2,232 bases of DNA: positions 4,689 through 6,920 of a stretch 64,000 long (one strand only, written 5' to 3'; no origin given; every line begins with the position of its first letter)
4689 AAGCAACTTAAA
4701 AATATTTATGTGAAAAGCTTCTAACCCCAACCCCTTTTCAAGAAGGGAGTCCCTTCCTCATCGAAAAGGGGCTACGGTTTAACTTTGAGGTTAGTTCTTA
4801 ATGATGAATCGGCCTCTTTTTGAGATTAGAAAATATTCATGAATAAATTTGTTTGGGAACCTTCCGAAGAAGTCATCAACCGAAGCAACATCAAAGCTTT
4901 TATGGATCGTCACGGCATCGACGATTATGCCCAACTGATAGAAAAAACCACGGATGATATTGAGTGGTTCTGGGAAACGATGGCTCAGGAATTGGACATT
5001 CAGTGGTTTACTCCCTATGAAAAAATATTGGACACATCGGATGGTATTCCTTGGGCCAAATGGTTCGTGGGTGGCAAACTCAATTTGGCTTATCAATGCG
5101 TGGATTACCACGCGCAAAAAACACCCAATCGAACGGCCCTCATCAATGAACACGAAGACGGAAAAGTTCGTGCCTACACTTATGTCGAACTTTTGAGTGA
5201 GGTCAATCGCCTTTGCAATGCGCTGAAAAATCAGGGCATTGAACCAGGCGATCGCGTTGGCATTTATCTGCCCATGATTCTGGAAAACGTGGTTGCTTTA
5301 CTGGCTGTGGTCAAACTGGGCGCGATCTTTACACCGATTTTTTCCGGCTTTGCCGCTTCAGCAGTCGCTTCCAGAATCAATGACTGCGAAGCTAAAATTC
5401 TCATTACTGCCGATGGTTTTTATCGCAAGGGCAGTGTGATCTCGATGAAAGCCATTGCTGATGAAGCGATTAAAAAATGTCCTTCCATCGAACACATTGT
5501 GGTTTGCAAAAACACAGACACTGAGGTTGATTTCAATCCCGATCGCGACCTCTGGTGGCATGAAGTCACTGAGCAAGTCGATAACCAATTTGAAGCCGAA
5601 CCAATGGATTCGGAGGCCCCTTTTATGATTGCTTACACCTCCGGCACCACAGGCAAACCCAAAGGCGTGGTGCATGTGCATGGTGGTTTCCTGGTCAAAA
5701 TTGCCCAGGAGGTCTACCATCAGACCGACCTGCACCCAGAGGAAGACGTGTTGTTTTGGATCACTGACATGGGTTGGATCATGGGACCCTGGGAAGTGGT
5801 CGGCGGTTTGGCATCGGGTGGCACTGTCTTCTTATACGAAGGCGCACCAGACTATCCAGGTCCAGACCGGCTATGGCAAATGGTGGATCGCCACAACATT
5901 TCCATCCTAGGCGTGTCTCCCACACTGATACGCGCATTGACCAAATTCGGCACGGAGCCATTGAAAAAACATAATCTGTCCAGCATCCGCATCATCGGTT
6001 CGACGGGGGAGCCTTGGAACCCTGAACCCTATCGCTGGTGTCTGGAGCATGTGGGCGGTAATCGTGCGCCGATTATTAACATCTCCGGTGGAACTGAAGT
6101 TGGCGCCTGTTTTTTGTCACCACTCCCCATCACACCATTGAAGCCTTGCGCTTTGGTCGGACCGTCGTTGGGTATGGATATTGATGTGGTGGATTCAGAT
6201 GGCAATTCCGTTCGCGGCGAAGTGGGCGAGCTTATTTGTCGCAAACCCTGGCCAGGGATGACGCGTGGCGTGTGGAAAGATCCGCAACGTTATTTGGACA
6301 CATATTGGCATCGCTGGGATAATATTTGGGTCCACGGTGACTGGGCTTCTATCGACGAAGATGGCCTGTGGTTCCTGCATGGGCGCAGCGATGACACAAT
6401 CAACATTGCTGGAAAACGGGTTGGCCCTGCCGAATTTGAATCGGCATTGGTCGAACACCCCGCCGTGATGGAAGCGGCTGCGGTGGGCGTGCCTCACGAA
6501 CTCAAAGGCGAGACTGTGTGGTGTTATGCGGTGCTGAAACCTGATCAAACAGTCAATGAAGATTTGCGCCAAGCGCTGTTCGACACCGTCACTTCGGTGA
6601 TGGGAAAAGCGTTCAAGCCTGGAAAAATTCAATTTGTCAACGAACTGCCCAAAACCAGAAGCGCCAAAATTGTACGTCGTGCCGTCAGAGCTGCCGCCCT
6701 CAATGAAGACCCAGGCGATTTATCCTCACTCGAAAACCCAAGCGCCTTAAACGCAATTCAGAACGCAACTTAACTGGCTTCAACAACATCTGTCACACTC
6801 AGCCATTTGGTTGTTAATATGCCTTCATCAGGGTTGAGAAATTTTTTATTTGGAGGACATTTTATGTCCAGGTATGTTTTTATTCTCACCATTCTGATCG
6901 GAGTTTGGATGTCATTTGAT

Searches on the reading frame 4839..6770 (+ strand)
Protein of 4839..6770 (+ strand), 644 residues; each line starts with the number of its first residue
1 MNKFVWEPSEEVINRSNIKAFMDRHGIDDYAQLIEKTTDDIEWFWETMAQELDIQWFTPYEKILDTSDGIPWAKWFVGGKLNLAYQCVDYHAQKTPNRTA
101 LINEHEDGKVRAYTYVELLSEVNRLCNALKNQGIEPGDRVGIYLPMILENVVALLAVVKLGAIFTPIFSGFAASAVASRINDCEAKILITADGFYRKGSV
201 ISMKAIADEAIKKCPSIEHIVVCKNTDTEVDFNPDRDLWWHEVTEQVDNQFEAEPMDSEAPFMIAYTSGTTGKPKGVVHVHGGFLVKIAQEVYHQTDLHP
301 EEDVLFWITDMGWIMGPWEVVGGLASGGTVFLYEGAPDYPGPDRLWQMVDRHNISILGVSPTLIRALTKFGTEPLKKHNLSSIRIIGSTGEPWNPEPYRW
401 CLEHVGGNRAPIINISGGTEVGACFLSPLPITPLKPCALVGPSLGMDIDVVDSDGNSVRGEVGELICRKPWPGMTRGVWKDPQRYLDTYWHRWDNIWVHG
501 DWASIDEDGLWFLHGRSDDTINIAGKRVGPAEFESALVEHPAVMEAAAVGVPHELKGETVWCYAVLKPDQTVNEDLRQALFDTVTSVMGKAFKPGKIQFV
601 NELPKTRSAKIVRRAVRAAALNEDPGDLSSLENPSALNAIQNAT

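Call 70: search_protein_families(library=pfam, proteins=[window:4839-6770:+], max_evalue=0.00001)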
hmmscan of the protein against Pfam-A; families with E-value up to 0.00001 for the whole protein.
window:4839-6770:+ (644 aa): 3 families
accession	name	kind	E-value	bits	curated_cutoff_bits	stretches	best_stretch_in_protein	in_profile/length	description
PF00501.34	AMP-binding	-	6.1e-77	259.4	29.9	1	90-479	3-384/384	AMP-binding enzyme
PF13193.12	AMP-binding_C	-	6.4e-23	81.9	24.5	1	532-610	1-76/76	AMP-binding enzyme C-terminal domain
PF16177.11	ACAS_N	-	1.7e-18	66.6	27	1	30-87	1-55/55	Acetyl-coenzyme A synthetase N-terminus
